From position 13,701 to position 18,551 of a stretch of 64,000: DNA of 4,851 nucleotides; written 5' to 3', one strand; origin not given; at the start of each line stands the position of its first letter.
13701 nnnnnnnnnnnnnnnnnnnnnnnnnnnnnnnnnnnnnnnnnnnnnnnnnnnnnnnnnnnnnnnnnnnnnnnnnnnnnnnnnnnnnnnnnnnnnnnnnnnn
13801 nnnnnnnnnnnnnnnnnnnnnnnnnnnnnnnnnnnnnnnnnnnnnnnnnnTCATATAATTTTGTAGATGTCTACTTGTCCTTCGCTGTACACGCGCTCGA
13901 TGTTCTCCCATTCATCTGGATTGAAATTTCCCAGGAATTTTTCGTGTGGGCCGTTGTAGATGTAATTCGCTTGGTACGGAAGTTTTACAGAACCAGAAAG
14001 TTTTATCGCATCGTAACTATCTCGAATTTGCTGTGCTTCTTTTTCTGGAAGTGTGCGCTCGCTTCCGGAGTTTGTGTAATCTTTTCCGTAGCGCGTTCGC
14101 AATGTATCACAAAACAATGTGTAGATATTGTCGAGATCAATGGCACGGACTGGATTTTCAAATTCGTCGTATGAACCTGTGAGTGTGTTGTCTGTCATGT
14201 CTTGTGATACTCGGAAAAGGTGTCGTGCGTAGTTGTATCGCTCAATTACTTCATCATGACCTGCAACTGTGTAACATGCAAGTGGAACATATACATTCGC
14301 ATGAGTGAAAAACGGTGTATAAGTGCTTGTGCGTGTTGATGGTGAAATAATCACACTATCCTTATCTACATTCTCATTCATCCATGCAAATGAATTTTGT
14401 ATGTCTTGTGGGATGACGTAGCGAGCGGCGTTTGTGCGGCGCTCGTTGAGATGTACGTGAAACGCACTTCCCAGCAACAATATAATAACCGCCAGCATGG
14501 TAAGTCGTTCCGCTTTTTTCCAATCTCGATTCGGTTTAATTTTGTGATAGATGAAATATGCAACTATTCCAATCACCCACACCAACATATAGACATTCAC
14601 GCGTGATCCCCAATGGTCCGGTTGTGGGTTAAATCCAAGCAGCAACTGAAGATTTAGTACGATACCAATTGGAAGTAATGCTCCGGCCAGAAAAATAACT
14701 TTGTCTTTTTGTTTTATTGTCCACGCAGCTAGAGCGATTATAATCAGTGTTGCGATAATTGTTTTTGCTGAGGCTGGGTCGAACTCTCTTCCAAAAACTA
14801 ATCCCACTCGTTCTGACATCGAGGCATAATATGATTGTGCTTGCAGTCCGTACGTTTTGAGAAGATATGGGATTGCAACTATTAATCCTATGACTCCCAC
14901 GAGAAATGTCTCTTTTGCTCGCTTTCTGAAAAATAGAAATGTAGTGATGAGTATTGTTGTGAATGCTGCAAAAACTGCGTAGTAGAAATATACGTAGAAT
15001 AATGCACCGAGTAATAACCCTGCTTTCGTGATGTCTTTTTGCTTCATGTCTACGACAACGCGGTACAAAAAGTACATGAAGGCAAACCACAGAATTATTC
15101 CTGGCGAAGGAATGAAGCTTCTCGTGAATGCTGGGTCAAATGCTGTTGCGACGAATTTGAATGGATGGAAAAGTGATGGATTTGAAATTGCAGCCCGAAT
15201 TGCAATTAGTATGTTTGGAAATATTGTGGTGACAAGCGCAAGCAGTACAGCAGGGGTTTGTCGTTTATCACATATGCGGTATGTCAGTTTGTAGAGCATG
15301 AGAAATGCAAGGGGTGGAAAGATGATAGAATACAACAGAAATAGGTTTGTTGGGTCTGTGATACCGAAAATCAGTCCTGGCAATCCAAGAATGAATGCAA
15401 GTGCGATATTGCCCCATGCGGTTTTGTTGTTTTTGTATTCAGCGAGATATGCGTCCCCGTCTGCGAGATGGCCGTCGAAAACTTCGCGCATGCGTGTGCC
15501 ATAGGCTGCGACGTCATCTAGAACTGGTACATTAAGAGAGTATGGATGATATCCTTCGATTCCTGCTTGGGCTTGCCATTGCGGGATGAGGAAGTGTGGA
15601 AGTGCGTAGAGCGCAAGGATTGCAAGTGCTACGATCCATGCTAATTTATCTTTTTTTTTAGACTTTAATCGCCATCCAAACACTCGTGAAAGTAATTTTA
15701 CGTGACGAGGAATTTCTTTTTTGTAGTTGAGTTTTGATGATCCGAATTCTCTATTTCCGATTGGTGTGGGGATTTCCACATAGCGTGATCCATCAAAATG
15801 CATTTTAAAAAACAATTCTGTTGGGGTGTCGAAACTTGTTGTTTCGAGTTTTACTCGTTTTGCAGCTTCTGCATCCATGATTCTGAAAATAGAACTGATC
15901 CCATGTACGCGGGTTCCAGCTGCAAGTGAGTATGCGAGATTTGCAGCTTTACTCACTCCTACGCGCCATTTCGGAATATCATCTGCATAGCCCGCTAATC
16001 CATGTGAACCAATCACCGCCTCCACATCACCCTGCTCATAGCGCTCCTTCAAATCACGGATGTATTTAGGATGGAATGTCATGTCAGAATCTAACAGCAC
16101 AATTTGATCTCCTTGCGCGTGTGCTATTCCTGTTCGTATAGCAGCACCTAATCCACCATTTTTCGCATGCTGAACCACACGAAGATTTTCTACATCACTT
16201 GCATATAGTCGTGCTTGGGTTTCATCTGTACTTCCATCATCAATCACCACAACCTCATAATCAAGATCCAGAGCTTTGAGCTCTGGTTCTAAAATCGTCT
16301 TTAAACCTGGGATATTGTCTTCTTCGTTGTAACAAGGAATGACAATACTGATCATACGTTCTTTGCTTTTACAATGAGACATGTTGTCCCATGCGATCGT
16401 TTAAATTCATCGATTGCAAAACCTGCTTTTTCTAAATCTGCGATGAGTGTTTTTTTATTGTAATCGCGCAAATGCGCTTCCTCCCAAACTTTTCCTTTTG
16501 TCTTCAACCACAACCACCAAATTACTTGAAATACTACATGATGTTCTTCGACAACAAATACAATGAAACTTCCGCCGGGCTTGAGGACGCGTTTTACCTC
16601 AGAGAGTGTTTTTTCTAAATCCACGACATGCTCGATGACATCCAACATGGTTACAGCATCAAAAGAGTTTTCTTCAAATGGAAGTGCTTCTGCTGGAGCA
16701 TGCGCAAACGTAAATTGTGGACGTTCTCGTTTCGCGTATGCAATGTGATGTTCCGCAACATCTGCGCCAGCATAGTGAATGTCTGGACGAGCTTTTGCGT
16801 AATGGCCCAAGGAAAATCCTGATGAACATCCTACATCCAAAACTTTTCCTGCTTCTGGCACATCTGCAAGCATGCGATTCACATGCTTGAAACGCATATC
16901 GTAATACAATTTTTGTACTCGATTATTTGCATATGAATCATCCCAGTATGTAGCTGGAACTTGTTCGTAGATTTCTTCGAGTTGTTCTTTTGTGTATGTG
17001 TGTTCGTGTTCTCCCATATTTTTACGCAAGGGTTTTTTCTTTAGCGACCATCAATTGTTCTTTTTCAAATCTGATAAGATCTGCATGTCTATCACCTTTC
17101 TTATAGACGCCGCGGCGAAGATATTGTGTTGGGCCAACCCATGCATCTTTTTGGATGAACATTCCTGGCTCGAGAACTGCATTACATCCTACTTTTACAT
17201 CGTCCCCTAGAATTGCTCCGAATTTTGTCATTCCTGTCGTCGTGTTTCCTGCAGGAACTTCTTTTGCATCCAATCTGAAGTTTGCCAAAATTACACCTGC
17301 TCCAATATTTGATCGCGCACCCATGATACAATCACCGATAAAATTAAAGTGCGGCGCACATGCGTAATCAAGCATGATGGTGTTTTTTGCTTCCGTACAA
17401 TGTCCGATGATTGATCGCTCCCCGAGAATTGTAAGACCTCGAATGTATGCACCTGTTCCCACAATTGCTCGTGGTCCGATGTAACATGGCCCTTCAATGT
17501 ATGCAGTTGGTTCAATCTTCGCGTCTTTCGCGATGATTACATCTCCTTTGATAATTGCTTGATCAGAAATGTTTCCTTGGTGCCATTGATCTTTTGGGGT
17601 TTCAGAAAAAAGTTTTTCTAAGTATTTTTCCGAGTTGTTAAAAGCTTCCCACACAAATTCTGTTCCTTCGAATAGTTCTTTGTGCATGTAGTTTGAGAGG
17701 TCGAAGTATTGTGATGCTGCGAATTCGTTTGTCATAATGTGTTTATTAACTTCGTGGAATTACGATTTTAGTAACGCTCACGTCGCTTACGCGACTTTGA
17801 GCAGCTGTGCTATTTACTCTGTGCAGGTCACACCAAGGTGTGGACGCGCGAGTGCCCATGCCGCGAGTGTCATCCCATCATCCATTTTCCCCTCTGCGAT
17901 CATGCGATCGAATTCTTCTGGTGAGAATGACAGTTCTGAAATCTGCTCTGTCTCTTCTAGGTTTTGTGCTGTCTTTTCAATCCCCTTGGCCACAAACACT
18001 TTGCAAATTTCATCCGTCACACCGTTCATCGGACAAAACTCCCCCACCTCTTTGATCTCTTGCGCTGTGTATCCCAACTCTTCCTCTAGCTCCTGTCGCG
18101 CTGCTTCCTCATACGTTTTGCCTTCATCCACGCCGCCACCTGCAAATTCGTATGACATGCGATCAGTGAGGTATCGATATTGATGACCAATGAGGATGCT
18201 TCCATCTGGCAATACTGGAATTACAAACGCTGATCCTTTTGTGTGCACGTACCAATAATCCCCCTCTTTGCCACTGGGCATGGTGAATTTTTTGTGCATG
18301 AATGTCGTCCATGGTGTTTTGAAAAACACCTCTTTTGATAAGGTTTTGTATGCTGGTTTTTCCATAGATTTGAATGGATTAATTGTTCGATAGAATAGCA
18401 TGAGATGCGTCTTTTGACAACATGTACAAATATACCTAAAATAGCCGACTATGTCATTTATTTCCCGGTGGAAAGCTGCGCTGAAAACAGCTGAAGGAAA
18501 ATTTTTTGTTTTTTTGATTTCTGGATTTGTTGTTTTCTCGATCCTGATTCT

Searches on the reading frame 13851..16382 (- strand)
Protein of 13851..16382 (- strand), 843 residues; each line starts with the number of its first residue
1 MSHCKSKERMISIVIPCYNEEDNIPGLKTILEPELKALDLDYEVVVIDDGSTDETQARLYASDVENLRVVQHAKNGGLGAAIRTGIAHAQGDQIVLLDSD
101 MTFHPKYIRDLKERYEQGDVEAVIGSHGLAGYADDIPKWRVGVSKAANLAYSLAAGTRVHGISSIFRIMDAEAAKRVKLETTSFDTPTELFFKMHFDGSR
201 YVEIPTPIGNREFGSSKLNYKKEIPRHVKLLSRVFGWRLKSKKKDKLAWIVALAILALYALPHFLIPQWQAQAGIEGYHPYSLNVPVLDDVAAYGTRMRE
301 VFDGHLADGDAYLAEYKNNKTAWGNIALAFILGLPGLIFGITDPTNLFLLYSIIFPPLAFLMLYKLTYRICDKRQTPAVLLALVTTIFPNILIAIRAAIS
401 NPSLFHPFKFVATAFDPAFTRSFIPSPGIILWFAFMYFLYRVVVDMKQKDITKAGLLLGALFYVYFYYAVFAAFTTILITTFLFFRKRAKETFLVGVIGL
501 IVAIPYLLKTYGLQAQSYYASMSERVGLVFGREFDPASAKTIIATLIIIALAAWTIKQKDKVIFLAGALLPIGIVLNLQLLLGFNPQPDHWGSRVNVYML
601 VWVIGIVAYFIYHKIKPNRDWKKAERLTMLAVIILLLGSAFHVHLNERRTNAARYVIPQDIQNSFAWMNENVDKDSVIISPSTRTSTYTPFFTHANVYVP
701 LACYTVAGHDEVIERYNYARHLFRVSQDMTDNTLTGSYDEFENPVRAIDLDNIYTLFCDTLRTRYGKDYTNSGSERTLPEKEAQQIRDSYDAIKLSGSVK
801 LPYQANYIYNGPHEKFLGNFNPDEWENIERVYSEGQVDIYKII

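Call 9: search_protein_families(library=pfam, proteins=[window:13851-16382:-], max_evalue=0.001)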
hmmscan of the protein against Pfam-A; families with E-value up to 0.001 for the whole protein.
window:13851-16382:- (843 aa): 5 families
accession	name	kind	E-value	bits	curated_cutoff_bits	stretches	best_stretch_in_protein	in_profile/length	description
PF00535.33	Glycos_transf_2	-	5e-27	95.3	23.3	1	12-175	1-165/168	Glycosyl transferase family 2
PF13641.12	Glyco_tranf_2_3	-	4.9e-07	30.4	27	1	11-123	3-119/230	Glycosyltransferase like family 2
PF10111.15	Glyco_tranf_2_2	-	1.4e-05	25.1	27.3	1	12-102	1-93/276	Glycosyltransferase like family 2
PF01757.29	Acyl_transf_3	-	0.00015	21.4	31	1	542-650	132-234/326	Acyltransferase domain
PF12804.13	NTP_transf_3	-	0.00023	21.8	27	1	45-127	44-123/160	MobA-like NTP transferase domain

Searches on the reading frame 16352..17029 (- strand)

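Call 9: search_protein_families(library=pfam, proteins=[window:16352-17029:-], max_evalue=0.001)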
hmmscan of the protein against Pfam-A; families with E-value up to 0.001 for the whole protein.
window:16352-17029:- (225 aa): 8 families
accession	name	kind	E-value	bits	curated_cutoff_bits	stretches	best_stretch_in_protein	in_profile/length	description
PF08241.18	Methyltransf_11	-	8.5e-23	81.3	21.2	1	64-157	1-95/95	Methyltransferase domain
PF13649.12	Methyltransf_25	-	5.5e-20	72.3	27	1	63-153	1-97/97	Methyltransferase domain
PF13489.12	Methyltransf_23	-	1.2e-17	64.6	27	1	48-207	11-162/164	Methyltransferase domain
PF13847.12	Methyltransf_31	-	1.6e-17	64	27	1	60-157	4-109/145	Methyltransferase domain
PF08242.18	Methyltransf_12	-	4.8e-16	59.7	30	1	64-154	1-97/98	Methyltransferase domain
PF01209.24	Ubie_methyltran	-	2.8e-13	50.2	20.1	1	15-162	7-156/233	ubiE/COQ5 methyltransferase family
PF24675.1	NpmA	-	0.0007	19.4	60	0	62-211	26-182/214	16S rRNA (adenine(1408)-N(1))-methyltransferase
PF03141.22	Methyltransf_29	-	0.00073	18.7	23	1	60-157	118-217/506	Putative S-adenosyl-L-methionine-dependent methyltransferase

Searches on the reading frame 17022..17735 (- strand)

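Call 9: search_protein_families(library=pfam, proteins=[window:17022-17735:-], max_evalue=0.001)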
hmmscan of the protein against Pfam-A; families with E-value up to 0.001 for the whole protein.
window:17022-17735:- (237 aa): 3 families
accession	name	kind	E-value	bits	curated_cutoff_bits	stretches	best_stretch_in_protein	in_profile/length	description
PF00132.30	Hexapep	-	1.4e-14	53.4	27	1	65-100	1-36/36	Bacterial transferase hexapeptide (six repeats)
PF25084.1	LbH_EIF2B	-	1.4e-07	32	54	0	68-152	6-89/105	EIF2B subunit epsilon LbH domain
PF25087.1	GMPPB_C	-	9.4e-05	22.5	39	0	58-111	32-84/110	GMPPB C-terminal domain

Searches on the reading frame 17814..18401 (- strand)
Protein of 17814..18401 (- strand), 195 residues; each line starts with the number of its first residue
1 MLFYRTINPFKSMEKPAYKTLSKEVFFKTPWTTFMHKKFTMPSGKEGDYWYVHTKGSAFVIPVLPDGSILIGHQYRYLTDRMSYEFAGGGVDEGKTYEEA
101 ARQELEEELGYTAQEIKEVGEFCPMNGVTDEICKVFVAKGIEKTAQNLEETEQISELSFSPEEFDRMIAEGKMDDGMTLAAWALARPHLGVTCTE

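Call 9: search_protein_families(library=pfam, proteins=[window:17814-18401:-], max_evalue=0.001)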
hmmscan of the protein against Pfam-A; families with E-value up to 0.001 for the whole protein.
window:17814-18401:- (195 aa): 1 family
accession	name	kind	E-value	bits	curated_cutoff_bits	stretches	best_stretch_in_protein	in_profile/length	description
PF00293.34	NUDIX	-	2.8e-13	50.5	21.1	1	57-167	5-119/134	NUDIX domain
